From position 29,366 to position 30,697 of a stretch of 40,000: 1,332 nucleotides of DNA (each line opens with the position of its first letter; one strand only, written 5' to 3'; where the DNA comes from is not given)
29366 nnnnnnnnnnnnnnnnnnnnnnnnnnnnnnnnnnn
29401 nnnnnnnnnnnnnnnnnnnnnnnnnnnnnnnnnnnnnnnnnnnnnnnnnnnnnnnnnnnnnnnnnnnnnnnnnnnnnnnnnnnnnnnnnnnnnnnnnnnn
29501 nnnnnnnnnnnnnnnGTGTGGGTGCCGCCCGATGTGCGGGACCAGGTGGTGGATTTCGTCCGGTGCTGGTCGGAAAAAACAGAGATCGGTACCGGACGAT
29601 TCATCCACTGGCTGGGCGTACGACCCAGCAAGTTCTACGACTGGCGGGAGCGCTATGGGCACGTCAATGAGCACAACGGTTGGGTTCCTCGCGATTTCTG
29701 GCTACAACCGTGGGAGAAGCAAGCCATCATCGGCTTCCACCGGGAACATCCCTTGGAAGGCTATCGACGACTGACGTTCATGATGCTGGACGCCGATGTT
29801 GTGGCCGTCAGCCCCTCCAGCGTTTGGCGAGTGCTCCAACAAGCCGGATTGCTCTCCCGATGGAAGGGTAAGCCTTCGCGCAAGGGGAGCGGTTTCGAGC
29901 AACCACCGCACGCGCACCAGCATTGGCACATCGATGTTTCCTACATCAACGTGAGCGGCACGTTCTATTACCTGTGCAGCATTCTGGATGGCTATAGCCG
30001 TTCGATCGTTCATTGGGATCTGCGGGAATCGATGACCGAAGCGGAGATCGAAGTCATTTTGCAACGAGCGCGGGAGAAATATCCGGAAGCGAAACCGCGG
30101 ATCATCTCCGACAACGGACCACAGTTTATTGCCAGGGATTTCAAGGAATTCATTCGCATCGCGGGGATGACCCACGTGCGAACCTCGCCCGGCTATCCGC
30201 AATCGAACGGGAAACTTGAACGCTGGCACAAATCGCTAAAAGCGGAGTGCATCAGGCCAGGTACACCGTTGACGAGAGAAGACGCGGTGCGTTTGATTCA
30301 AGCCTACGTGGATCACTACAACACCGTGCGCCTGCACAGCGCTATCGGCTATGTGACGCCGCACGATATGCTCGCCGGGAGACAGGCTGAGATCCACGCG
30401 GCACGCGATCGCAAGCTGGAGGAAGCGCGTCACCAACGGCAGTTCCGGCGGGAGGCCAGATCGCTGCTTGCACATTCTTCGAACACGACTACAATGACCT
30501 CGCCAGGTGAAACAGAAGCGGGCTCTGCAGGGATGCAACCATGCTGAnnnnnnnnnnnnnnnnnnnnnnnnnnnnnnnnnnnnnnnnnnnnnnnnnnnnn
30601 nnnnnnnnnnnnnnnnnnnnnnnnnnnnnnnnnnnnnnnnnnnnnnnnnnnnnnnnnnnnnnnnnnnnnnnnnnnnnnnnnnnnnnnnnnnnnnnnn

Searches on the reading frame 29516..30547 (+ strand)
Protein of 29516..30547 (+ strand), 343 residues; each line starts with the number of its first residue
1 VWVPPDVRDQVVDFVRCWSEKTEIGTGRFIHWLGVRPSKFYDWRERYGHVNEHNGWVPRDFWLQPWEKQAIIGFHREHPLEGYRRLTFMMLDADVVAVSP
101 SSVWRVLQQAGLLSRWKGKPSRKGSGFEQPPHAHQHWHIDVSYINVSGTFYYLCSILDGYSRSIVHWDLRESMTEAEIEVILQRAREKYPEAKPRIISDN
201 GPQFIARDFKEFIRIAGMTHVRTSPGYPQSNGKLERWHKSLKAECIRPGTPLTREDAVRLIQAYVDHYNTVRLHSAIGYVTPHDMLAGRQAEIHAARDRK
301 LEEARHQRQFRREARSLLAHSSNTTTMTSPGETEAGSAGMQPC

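Call 9: search_protein_families(library=pfam, proteins=[window:29516-30547:+])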
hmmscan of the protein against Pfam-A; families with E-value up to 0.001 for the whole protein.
window:29516-30547:+ (343 aa): 5 families
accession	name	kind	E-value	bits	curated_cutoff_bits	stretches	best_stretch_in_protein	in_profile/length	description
PF00665.32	rve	-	8.5e-20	71.4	32.6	1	132-228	3-102/102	Integrase core domain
PF13683.12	rve_3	-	4e-16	59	26.5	1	217-282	2-67/67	Integrase core domain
PF13276.12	HTH_21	-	6e-07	30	28.1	1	68-119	7-59/60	HTH-like domain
PF13610.12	DDE_Tnp_IS240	-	1.2e-05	25.9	27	1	136-249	3-114/139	DDE domain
PF13333.12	rve_2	-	3e-05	24.5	22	1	238-283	4-49/56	Integrase core domain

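Call 10: search_protein_families(library=ncbifam, proteins=[window:29516-30547:+])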
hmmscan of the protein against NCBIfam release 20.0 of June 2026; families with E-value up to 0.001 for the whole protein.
window:29516-30547:+ (343 aa): 6 families
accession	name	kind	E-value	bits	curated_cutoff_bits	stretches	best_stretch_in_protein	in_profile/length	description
NF033516.0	transpos_IS3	equivalog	1e-51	176.4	160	1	19-284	96-367/369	IS3 family transposase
NF033577.2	transpos_IS481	equivalog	4.8e-42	144.4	224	1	33-285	23-283/284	IS481 family transposase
NF006918.0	PRK09409.1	subfamily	2.1e-11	43.9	597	1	77-291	62-290/301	IS2 transposase TnpB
NF033587.1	transpos_IS6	equivalog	1e-07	31.9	125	1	83-203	25-135/202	IS6 family transposase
NF033545.0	transpos_IS630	equivalog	2.4e-07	30.5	100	1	165-268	196-298/299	IS630 family transposase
NF033546.1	transpos_IS21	equivalog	0.00016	21.3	160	1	205-287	201-283/294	IS21 family transposase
